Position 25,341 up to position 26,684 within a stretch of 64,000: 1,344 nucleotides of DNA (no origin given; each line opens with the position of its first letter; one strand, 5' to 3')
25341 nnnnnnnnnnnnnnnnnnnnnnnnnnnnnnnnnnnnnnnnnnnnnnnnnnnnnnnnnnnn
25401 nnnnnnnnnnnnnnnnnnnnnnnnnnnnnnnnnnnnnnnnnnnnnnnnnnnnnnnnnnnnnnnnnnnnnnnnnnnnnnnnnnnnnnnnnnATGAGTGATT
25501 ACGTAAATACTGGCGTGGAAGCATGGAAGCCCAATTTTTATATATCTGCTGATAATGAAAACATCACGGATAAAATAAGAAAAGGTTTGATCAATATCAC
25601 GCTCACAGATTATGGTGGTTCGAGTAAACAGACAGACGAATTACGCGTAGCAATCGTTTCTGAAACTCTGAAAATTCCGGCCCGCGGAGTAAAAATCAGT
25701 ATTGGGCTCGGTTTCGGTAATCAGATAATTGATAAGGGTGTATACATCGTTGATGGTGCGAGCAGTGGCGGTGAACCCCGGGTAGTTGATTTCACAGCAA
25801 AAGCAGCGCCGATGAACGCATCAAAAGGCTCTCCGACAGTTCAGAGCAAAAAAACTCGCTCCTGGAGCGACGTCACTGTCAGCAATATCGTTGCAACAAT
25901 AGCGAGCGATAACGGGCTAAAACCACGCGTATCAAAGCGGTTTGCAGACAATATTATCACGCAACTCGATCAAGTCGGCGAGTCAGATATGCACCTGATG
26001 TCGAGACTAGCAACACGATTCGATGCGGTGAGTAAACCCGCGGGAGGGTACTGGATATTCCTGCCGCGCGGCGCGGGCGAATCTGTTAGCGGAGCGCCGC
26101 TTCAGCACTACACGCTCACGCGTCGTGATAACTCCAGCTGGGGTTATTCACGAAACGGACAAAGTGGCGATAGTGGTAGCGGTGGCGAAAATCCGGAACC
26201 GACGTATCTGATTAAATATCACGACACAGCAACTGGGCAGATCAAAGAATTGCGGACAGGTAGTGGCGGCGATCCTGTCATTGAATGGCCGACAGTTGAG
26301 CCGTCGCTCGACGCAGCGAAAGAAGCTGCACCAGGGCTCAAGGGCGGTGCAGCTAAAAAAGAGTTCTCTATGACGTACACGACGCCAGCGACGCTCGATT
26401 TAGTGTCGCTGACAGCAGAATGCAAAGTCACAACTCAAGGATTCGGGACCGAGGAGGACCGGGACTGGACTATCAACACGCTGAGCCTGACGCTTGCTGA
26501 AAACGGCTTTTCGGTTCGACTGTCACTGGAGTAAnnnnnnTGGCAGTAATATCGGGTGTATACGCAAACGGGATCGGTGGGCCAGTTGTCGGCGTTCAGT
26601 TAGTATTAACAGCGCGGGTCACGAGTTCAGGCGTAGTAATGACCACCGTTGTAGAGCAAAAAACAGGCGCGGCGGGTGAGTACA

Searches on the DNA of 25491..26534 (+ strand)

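Call 59: search_dna_similar(query=window:25491-26534:+, collection=ecoli_genomes, mode=near, max_rows=12, rows=spread)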
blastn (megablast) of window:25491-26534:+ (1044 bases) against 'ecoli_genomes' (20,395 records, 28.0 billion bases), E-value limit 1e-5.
Records with a match: 453; places in all: 457; records where one place covers at least 80% of the query: 452.
Genomes with a match: 453 of 5426; with a place that covers at least 80% of the query: 452. Places per genome that has any: lowest 1, median 1, highest 3. On chromosomes: 457 places; on plasmids: 0.
Best place of each record, by identity: >=99% 3; 95-99% 63; 90-95% 387.
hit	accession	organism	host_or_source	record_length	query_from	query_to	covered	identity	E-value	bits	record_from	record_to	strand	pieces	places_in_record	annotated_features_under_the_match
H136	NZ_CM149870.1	Escherichia coli strain HCP5S3_I2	Sus scrofa domesticus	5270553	1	1044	100%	100.0%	0e+0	1929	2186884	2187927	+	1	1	late control protein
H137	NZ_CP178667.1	Escherichia coli strain VTB96937v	Chicken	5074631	1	1044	100%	95.0%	0e+0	1640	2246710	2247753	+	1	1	contractile injection system protein, VgrG/Pvc8 family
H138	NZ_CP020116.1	Escherichia coli strain AR_0104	missing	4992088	1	1044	100%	94.9%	0e+0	1635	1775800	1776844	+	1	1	hypothetical protein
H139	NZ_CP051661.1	Escherichia coli strain 1162T7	Homo sapiens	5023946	1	1044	100%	94.9%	0e+0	1635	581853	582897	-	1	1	hypothetical protein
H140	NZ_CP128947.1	Escherichia coli strain TUM2826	missing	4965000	1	1044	100%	94.9%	0e+0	1635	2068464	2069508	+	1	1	hypothetical protein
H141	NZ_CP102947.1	Escherichia coli strain SCAID WND1-2022 (119)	Homo sapiens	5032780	1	1044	100%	94.9%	0e+0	1635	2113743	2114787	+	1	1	hypothetical protein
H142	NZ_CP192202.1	Escherichia coli strain DSM 111506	Rectal swab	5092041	1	1044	100%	94.9%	0e+0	1635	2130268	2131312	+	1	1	hypothetical protein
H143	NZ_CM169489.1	Escherichia coli strain EC12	Homo sapiens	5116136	1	1044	100%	94.9%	0e+0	1635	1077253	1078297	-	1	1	hypothetical protein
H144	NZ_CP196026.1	Escherichia coli strain FXCREC073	Homo sapiens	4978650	1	1044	100%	94.9%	0e+0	1635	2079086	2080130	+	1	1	hypothetical protein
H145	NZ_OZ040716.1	Escherichia coli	-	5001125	1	1044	100%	94.9%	0e+0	1635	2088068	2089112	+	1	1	hypothetical protein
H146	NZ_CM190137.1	Escherichia coli strain 22872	Homo sapiens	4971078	1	1044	100%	94.9%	0e+0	1635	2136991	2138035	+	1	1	hypothetical protein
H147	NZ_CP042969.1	Escherichia coli strain CFSAN061769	missing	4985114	271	1044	74%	90.2%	0e+0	1009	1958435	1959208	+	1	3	late control protein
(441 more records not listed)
